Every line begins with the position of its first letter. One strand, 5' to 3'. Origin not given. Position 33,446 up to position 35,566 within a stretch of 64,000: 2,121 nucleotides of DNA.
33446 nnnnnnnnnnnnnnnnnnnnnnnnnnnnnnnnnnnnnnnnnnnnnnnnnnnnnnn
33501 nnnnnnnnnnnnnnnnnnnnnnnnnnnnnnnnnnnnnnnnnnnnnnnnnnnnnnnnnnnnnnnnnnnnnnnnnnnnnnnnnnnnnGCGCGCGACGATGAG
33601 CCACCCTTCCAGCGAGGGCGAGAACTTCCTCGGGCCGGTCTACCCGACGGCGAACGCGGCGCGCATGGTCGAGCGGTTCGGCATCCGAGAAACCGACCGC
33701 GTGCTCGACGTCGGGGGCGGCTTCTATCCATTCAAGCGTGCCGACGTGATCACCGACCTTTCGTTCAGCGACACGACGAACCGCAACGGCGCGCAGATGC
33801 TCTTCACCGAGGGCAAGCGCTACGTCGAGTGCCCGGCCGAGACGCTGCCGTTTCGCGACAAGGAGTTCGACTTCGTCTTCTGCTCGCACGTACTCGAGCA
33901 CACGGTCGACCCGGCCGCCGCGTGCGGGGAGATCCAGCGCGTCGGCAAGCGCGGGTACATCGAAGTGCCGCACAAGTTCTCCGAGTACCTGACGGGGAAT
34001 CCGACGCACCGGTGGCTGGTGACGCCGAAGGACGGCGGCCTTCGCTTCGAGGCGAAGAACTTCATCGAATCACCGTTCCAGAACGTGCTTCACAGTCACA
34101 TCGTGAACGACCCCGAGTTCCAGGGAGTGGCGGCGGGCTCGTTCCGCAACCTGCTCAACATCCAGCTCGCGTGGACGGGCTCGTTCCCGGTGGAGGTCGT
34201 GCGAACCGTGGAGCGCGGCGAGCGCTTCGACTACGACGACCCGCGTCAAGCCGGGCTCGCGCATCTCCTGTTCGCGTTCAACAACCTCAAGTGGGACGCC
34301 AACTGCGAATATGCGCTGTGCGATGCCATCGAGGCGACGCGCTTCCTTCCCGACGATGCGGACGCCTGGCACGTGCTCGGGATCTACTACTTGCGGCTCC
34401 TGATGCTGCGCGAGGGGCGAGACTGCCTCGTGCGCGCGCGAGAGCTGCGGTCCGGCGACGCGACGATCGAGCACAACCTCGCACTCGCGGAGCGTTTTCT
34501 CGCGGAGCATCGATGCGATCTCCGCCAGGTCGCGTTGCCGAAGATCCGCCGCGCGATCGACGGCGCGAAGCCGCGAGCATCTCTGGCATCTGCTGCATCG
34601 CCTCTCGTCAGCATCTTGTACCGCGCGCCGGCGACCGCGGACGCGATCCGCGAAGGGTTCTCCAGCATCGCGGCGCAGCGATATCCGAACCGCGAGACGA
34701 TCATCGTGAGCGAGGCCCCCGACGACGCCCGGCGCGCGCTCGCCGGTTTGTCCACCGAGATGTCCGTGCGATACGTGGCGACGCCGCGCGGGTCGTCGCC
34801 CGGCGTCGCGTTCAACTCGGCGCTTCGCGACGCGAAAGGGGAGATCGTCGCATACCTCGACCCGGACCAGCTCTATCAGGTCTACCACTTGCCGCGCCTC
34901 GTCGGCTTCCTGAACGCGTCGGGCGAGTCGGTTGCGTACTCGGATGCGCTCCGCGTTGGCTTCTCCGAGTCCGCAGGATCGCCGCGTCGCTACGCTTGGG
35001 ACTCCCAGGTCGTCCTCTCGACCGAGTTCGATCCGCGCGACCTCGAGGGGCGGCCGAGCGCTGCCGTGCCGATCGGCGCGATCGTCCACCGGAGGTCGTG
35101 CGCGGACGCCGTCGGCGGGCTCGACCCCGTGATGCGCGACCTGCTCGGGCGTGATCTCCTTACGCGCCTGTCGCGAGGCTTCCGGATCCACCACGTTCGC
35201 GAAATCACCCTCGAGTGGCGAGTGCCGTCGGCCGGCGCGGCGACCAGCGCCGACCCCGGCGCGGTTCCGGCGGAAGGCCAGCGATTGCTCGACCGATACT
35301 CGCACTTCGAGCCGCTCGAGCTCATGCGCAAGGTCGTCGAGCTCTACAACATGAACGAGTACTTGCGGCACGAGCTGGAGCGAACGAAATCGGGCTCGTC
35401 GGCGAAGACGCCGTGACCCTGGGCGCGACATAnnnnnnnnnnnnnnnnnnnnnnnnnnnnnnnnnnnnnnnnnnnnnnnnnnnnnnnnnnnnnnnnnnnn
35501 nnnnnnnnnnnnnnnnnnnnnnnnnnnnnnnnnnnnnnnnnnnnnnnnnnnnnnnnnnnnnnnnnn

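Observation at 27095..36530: ABC-transporter-dependent glycan cluster with a B12-radical SAM enzyme, Zn-ribbon SDR and methyltransferase-GT2 terminator-like fusion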

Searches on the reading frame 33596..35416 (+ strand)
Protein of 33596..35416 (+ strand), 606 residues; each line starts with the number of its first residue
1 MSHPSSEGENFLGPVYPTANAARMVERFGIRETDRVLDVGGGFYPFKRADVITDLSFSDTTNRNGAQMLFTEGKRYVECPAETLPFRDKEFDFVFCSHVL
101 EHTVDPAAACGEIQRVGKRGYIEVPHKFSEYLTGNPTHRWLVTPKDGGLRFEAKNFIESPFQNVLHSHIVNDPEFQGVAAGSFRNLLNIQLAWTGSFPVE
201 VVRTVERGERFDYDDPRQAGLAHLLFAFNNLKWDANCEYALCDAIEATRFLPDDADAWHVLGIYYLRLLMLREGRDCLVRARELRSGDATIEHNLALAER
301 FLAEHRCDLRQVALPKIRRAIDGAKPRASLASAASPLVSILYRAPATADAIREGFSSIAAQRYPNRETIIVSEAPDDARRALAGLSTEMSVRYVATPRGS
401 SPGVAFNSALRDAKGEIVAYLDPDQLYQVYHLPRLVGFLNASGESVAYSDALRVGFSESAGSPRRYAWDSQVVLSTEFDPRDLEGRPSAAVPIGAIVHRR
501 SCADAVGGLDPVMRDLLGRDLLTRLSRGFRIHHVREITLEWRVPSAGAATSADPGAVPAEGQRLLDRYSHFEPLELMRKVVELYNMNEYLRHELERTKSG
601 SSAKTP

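Call 5: search_protein_families(library=pfam, proteins=[window:33596-35416:+], max_evalue=0.01)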
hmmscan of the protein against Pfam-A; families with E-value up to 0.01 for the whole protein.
window:33596-35416:+ (606 aa): 5 families
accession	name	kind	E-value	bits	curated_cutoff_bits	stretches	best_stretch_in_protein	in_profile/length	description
PF00535.33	Glycos_transf_2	-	3.3e-12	47.1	23.3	1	348-452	10-116/168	Glycosyl transferase family 2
PF08241.18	Methyltransf_11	-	1.1e-11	45.6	21.2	1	64-120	33-90/95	Methyltransferase domain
PF13649.12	Methyltransf_25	-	4.4e-05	24.5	27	1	75-120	49-96/97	Methyltransferase domain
PF13489.12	Methyltransf_23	-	0.00015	22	27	1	22-123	10-115/164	Methyltransferase domain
PF13847.12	Methyltransf_31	-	0.00026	21.1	27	1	76-120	58-104/145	Methyltransferase domain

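Call 6: search_protein_families(library=ncbifam, proteins=[window:33596-35416:+], max_evalue=0.001)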
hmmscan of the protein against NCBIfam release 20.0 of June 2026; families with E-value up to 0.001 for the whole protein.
window:33596-35416:+ (606 aa): 7 families
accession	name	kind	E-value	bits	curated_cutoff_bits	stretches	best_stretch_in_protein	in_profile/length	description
TIGR03965.1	mycofact_glyco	equivalog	6.1e-09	35.2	280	1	348-532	86-271/467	mycofactocin biosynthesis glycosyltransferase MftF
NF047683.1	TeichurnBiosyTuaG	equivalog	9.8e-09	35.2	400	1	334-444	4-116/252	teichuronic acid biosynthesis protein TuaG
NF045667.1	MTase_DVU1556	equivalog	7.5e-06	25.5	155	1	22-119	12-113/213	DVU_1556 family methyltransferase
NF004452.0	PRK05785.1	equivalog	2.2e-05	24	207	1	33-119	52-139/228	hypothetical protein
TIGR03937.1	PgaC_IcaA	equivalog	5.1e-05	22.4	422.3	1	329-429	38-140/407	poly-beta-1,6-N-acetyl-D-glucosamine synthase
NF047649.1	MTase_UXPK_star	exception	0.00013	21.1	460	1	79-120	135-176/283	methyltransferase/UXPK-star double selenoprotein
NF040539.1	AST_met_ArsM_2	exception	0.00044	20.2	240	0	79-129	117-167/262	putative arsinothricin biosynthesis methyltransferase ArsM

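Call 49: search_protein_representatives(protein=window:33596-35416:+)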
Query: 606 residues. Proteins with E-value up to 0.001 (for the whole library): 10348; up to 1e-10: 2015; up to 1e-30: 81. The best 150 are listed.
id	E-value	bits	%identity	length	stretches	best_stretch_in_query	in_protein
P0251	0.0e+00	1075.7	80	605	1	7-605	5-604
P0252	3.2e-166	570.9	50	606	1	9-600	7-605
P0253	5.1e-162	557.0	48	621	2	9-323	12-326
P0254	1.4e-154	532.5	45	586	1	27-598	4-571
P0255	3.7e-146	504.6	45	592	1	24-598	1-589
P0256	1.7e-117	410.0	43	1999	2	10-299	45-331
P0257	1.5e-116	406.9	37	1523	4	9-213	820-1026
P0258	3.8e-100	352.7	47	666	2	10-264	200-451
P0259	3.9e-97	342.8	39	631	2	10-297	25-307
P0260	7.4e-97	341.8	47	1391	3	8-201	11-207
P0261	3.9e-91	323.0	40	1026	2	10-298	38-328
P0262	4.3e-83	296.4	37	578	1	9-593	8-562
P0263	4.0e-81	289.9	45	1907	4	8-196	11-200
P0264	7.2e-77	275.8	46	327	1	9-299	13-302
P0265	5.3e-74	266.4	43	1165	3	11-196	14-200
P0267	1.4e-71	258.3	39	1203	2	10-267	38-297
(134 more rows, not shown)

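Call 50: search_protein_families(library=pfam, proteins=[P0256, P0257, P0260, P0261, P0265, P0267, P0264], max_evalue=0.00001)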
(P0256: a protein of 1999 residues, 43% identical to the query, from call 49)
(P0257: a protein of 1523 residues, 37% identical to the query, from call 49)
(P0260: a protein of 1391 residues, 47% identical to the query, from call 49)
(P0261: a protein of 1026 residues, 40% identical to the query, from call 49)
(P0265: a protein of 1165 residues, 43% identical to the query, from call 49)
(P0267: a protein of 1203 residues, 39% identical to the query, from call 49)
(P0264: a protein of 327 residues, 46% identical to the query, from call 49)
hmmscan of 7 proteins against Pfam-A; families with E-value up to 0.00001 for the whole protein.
P0256 (1999 aa): 22 families
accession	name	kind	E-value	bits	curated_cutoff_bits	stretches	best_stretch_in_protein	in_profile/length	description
PF08241.18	Methyltransf_11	-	3e-47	159.7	21.2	4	1294-1385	1-95/95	Methyltransferase domain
PF13489.12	Methyltransf_23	-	3.7e-37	128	27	2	1287-1428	20-163/164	Methyltransferase domain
PF13649.12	Methyltransf_25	-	2.1e-36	125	27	2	1293-1381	1-97/97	Methyltransferase domain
PF00534.26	Glycos_transf_1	-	5e-32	111.2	26.4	2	1634-1762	10-131/172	Glycosyl transferases group 1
PF13692.12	Glyco_trans_1_4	-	3.8e-31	108.7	27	2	1641-1766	3-121/142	Glycosyl transferases group 1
PF13847.12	Methyltransf_31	-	2.5e-27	95.8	27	1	1291-1392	5-116/145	Methyltransferase domain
PF08242.18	Methyltransf_12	-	4.5e-23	82.3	30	1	1294-1383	1-98/98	Methyltransferase domain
PF07719.23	TPR_2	-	1.2e-21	75.4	27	0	287-320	1-34/34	Tetratricopeptide repeat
PF07021.18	MetW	-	2.1e-19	70.3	21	0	1292-1337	16-62/193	Methionine biosynthesis protein MetW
PF20706.3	GT4-conflict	-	7e-18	65.2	26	1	1636-1834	194-384/385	Family 4 Glycosyltransferase in conflict systems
PF00515.34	TPR_1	-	1.5e-17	63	27.8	0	287-320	1-34/34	Tetratricopeptide repeat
PF13181.12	TPR_8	-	3.4e-17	61.5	25.7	0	1920-1951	3-34/34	Tetratricopeptide repeat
PF13414.12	TPR_11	-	2e-15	56.6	26.8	1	1893-1931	3-41/42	TPR repeat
PF13432.12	TPR_16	-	2.1e-15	57.2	32.7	0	275-319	19-63/65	Tetratricopeptide repeat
PF14559.12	TPR_19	-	1.1e-13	51.7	25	1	1930-1994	3-67/68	Tetratricopeptide repeat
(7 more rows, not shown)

P0257 (1523 aa): 11 families
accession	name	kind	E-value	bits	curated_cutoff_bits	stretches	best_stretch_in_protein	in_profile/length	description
PF08241.18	Methyltransf_11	-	3.6e-35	120.9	21.2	3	882-931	39-90/95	Methyltransferase domain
PF13489.12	Methyltransf_23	-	8.1e-22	78.1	27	1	65-178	20-132/164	Methyltransferase domain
PF13649.12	Methyltransf_25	-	3.3e-21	76.2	27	1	88-158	27-96/97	Methyltransferase domain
PF13847.12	Methyltransf_31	-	2.3e-13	50.5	27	0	890-931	61-104/145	Methyltransferase domain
PF13692.12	Glyco_trans_1_4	-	8.1e-12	46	27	1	1313-1437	7-115/142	Glycosyl transferases group 1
PF01209.24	Ubie_methyltran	-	1.8e-11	44.3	20.1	0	88-158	78-146/233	ubiE/COQ5 methyltransferase family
PF07021.18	MetW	-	4.7e-10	39.9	21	0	890-942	62-117/193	Methionine biosynthesis protein MetW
PF00534.26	Glycos_transf_1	-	9.8e-10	38.7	26.4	1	1388-1433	82-127/172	Glycosyl transferases group 1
PF08242.18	Methyltransf_12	-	2.2e-09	38.4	30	0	86-157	24-94/98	Methyltransferase domain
PF20706.3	GT4-conflict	-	8e-08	32.1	26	1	1392-1506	275-377/385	Family 4 Glycosyltransferase in conflict systems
PF07719.23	TPR_2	-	7.5e-06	26.1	27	0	752-783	1-32/34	Tetratricopeptide repeat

P0260 (1391 aa): 10 families
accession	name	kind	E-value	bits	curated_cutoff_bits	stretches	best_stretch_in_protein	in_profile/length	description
PF08241.18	Methyltransf_11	-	3.6e-29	101.7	21.2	2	66-118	40-90/95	Methyltransferase domain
PF13489.12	Methyltransf_23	-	8.1e-24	84.6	27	2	862-965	23-120/164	Methyltransferase domain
PF00535.33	Glycos_transf_2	-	1e-18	68.3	23.3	1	480-618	1-147/168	Glycosyl transferase family 2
PF13649.12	Methyltransf_25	-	2.4e-18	67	27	1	865-957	1-97/97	Methyltransferase domain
PF08242.18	Methyltransf_12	-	9.7e-17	62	30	1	866-959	1-98/98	Methyltransferase domain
PF13847.12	Methyltransf_31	-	4.9e-12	46.2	27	0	863-962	5-110/145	Methyltransferase domain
PF13692.12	Glyco_trans_1_4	-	2.2e-10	41.4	27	1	1241-1301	66-125/142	Glycosyl transferases group 1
PF00534.26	Glycos_transf_1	-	3.3e-09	37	26.4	1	1242-1300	81-140/172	Glycosyl transferases group 1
PF07021.18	MetW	-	6.8e-08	32.8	21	0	30-125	11-112/193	Methionine biosynthesis protein MetW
PF13704.12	Glyco_tranf_2_4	-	8.6e-07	29.8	27.5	0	487-562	2-84/98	Glycosyl transferase family 2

P0261 (1026 aa): 11 families
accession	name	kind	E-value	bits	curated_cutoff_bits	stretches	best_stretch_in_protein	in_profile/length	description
PF08241.18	Methyltransf_11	-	6.1e-26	91.3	21.2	2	418-464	41-90/95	Methyltransferase domain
PF13489.12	Methyltransf_23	-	7.5e-17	62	27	2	378-500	22-148/164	Methyltransferase domain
PF13649.12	Methyltransf_25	-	1.4e-14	55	27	0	420-464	50-96/97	Methyltransferase domain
PF13692.12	Glyco_trans_1_4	-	4e-12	47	27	1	824-949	13-124/142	Glycosyl transferases group 1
PF13847.12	Methyltransf_31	-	5.2e-10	39.6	27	0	423-464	61-104/145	Methyltransferase domain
PF08242.18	Methyltransf_12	-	6.1e-09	36.9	30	0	426-462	59-93/98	Methyltransferase domain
PF00534.26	Glycos_transf_1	-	6.1e-09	36.1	26.4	1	893-945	83-135/172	Glycosyl transferases group 1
PF07021.18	MetW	-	5.8e-08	33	21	0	376-485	11-120/193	Methionine biosynthesis protein MetW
PF20706.3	GT4-conflict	-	3.9e-06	26.5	26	1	893-1016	272-383/385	Family 4 Glycosyltransferase in conflict systems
PF07719.23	TPR_2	-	4.1e-06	26.9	27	0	286-318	2-34/34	Tetratricopeptide repeat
PF01209.24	Ubie_methyltran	-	5.6e-06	26.3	20.1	0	419-464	101-146/233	ubiE/COQ5 methyltransferase family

P0265 (1165 aa): 8 families
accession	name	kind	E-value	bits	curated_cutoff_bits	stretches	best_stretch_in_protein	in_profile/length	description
PF08241.18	Methyltransf_11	-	1.6e-17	64.3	21.2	1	69-118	43-90/95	Methyltransferase domain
PF00535.33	Glycos_transf_2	-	5e-15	56.3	23.3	1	478-588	1-119/168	Glycosyl transferase family 2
PF13692.12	Glyco_trans_1_4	-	1.4e-12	48.5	27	1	940-1065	14-125/142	Glycosyl transferases group 1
PF00534.26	Glycos_transf_1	-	1.2e-10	41.7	26.4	1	1008-1070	83-146/172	Glycosyl transferases group 1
PF13649.12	Methyltransf_25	-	1.8e-09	38.6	27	0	72-118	48-96/97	Methyltransferase domain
PF13489.12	Methyltransf_23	-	2.2e-09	37.7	27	1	19-122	7-116/164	Methyltransferase domain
PF07021.18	MetW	-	3.2e-08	33.9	21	0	30-125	11-112/193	Methionine biosynthesis protein MetW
PF13524.12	Glyco_trans_1_2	-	6e-06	26.7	25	0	1006-1134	35-143/144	Glycosyl transferase-like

P0267 (1203 aa): 7 families
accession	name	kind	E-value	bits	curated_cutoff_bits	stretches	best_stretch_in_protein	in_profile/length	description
PF08241.18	Methyltransf_11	-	1.4e-25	90.2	21.2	2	99-147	40-90/95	Methyltransferase domain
PF13649.12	Methyltransf_25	-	2.2e-20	73.6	27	1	667-752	2-88/97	Methyltransferase domain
PF13489.12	Methyltransf_23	-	3.8e-17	62.9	27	0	58-156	20-121/164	Methyltransferase domain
PF08242.18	Methyltransf_12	-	1e-11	45.8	30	0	667-752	1-87/98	Methyltransferase domain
PF13847.12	Methyltransf_31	-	1.2e-11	45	27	0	667-744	8-91/145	Methyltransferase domain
PF13692.12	Glyco_trans_1_4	-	2.1e-10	41.5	27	1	1001-1112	14-110/142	Glycosyl transferases group 1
PF00534.26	Glycos_transf_1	-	5.9e-08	32.9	26.4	1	1066-1110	80-124/172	Glycosyl transferases group 1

P0264 (327 aa): 2 families
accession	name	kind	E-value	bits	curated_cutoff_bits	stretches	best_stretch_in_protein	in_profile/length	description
PF08241.18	Methyltransf_11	-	1.3e-10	42.2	21.2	1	78-124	44-90/95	Methyltransferase domain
PF13489.12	Methyltransf_23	-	6.7e-06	26.4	27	0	34-113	20-100/164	Methyltransferase domain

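Call 61: search_solved_structures(query=window:33596-35416:+, max_evalue=1)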
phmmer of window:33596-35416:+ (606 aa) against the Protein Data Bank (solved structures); distinct sequences matched with E-value up to 1: 21.
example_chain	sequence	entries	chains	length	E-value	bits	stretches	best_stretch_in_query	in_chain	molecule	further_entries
8vh7_A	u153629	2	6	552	5.2e-06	28.6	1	332-449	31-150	Heparosan synthase B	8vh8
8viw_A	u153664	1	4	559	5.4e-06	28.5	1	332-449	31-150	Heparosan synthase B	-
9jma_A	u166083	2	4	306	3.8e-05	25.7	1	367-550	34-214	GalNAc(5)-diNAcBac-PP-undecaprenol beta-1,3-glucosyltransferase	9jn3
1xxl_A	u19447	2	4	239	0.00089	21.2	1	25-119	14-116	YcgJ protein | ycgJ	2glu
1vl5_A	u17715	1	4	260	0.0014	20.5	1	21-120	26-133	unknown conserved protein BH2331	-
11kc_A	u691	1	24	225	0.0099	17.8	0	247-294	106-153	Designed nanoparticle O43-TM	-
3mgg_A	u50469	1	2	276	0.026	16.4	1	72-120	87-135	Methyltransferase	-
3bus_A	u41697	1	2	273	0.039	15.8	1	23-120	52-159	Methyltransferase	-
6b85_J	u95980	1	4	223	0.051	15.4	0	246-294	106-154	TMHC4_R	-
3l8d_A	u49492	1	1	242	0.084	14.7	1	33-119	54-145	Methyltransferase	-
6yv7_B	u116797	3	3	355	0.11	14.3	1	336-428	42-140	Glycosyl transferase, family 2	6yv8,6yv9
6yv7_A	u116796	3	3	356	0.11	14.3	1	336-428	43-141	Glycosyl transferase, family 2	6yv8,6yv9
5tze_C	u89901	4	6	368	0.12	14.2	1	351-439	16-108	Glycosyl transferase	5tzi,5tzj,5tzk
8ump_A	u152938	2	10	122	0.12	14.2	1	236-300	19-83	T33-ml35-redesigned-TPR-domain-fold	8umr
3cv0_A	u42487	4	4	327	0.13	14.1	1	230-329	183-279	Peroxisome targeting signal 1 receptor PEX5 | Peroxisome targeting signal 1 receptor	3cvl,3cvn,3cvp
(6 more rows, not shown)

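Call 63: find_homologous_proteins(query=window:33596-35416:+, max_evalue=1e-30)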
Query window:33596-35416:+ (606 aa): 38 proteins with E <= 1e-30 among 8000 candidates.
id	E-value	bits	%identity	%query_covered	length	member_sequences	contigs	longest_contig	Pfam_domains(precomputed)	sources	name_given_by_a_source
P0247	0.0e+0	1389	100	100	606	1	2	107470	PF00535.33,PF08241.19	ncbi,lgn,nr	ncbi:MAG: glycosyltransferase [Planctomycetes bacterium]|nr:glycosyltransferase [Planctomycetota bac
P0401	0.0e+0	1079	79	98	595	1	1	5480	PF13489.13,PF13649.13,PF00535.33,PF08241.19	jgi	jgi:SAM-dependent methyltransferase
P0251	0.0e+0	1076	80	99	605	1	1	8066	PF13489.13,PF13649.13,PF00535.33,PF08241.19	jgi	jgi:methyltransferase family protein/glycosyl transferase family 2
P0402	0.0e+0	1052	78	98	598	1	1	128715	PF13649.13,PF00535.33,PF08241.19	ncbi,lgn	-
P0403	5.9e-176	605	49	98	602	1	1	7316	PF13489.13,PF13649.13,PF00535.33,PF01209.25,PF08241.19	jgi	jgi:ubiquinone/menaquinone biosynthesis C-methylase UbiE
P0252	1.0e-165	571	48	98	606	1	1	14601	PF13649.13,PF08241.19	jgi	-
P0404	3.7e-165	569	47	99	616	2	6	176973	PF13649.13,PF08241.19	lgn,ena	-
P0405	3.9e-164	566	47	97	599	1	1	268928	PF13489.13,PF13649.13,PF00535.33,PF08241.19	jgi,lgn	-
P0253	1.6e-161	557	46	97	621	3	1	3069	PF13847.13,PF13489.13,PF13649.13,PF08241.19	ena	-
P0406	1.1e-159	551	47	97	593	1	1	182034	PF13489.13,PF13649.13,PF08241.19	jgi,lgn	-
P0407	6.5e-158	545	47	97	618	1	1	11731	PF13489.13,PF13649.13,PF00535.33,PF08241.19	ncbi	-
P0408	5.7e-155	535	45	98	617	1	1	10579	PF13489.13,PF13649.13,PF00535.33,PF08241.19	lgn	-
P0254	4.4e-154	533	44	95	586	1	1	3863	PF13489.13,PF13641.13,PF13649.13,PF00535.33,PF08241.19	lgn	-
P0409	1.7e-151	524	44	98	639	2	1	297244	PF13489.13,PF13649.13,PF00535.33,PF08241.19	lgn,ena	-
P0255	1.2e-145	505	43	95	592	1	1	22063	PF13489.13,PF13649.13,PF00535.33,PF08241.19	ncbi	-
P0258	1.2e-99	353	48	42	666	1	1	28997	PF07021.19,PF13847.13,PF13489.13,PF13649.13,PF08241.19,PF08242.19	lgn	-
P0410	2.4e-95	339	43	43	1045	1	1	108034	PF13847.13,PF13489.13,PF00534.27,PF13649.13,PF08241.19,PF13692.13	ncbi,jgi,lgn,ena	jgi:glycosyltransferase involved in cell wall biosynthesis/2-polyprenyl-3-methyl-5-hydroxy-6-metoxy-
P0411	4.3e-95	338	45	48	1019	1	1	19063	PF07021.19,PF13847.13,PF13489.13,PF00534.27,PF13649.13,PF01209.25,PF08241.19,PF08242.19,PF13692.13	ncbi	-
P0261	1.2e-90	323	38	51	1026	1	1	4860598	PF07021.19,PF13847.13,PF13489.13,PF00534.27,PF13649.13,PF01209.25,PF08241.19,PF08242.19,PF07719.24,PF20706.4,PF13692.13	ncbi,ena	-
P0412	6.8e-90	321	41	48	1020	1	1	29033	PF07021.19,PF13847.13,PF13489.13,PF00534.27,PF13649.13,PF01209.25,PF08241.19,PF08242.19,PF20706.4,PF13692.13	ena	-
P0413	1.2e-88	316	40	48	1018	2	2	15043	PF07021.19,PF13847.13,PF13489.13,PF00534.27,PF13649.13,PF01209.25,PF08241.19,PF08242.19,PF20706.4,PF13692.13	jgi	jgi:ubiquinone/menaquinone biosynthesis C-methylase UbiE/glycosyltransferase involved in cell wall b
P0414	5.0e-75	271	33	97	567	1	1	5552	PF13489.13,PF13649.13,PF08241.19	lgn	-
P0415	4.7e-74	268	34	98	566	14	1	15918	PF13649.13,PF00535.33,PF08241.19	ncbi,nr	ncbi:MAG: methyltransferase domain-containing protein [Planctomycetota bacterium]|nr:methyltransfera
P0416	8.9e-74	267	35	91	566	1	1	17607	PF13489.13,PF13649.13,PF08241.19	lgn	-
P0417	1.6e-73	267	47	47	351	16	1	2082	PF13489.13,PF08241.19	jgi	-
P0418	5.5e-71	258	32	98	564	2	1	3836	PF13489.13,PF13649.13,PF08241.19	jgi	-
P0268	1.3e-69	254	32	97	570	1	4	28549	PF13847.13,PF13489.13,PF13649.13,PF01209.25,PF08241.19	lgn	-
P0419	9.6e-69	251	35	75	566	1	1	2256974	PF13489.13,PF13649.13,PF08241.19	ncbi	-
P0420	3.8e-68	249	40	61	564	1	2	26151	PF13489.13,PF13649.13,PF08241.19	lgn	-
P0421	9.6e-66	241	36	38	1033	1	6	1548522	PF13847.13,PF13489.13,PF00534.27,PF13649.13,PF08241.19,PF08242.19,PF07719.24,PF13692.13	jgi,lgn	jgi:glycosyltransferase involved in cell wall biosynthesis/ubiquinone/menaquinone biosynthesis C-met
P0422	2.3e-59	220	39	32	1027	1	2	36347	PF13847.13,PF13489.13,PF00534.27,PF13649.13,PF13524.13,PF08241.19,PF08242.19,PF20706.4,PF13692.13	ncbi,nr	ncbi:MAG: methyltransferase domain-containing protein [Chloroherpetonaceae bacterium]|nr:methyltrans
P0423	2.6e-59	220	44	43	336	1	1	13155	PF13847.13,PF13489.13,PF13649.13,PF01209.25,PF08241.19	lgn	-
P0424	8.5e-56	208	43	43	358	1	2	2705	PF13847.13,PF13489.13,PF13649.13,PF01209.25,PF08241.19,PF08242.19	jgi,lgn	-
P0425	4.3e-55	206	42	43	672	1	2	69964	PF13847.13,PF13489.13,PF13186.12,PF13649.13,PF04055.28,PF08241.19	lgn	-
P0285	1.7e-51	194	38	48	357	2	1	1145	PF13649.13,PF08241.19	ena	-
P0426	1.1e-50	191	36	49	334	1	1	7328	PF07021.19,PF13847.13,PF13649.13,PF08241.19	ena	-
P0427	1.4e-50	191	40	40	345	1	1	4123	PF13847.13,PF13649.13,PF08241.19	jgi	jgi:SAM-dependent methyltransferase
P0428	5.2e-32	129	39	32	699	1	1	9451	PF13489.13,PF00534.27,PF08241.19,PF13692.13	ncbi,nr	ncbi:MAG TPA: methyltransferase domain-containing protein, partial [Chthonomonadaceae bacterium]|nr:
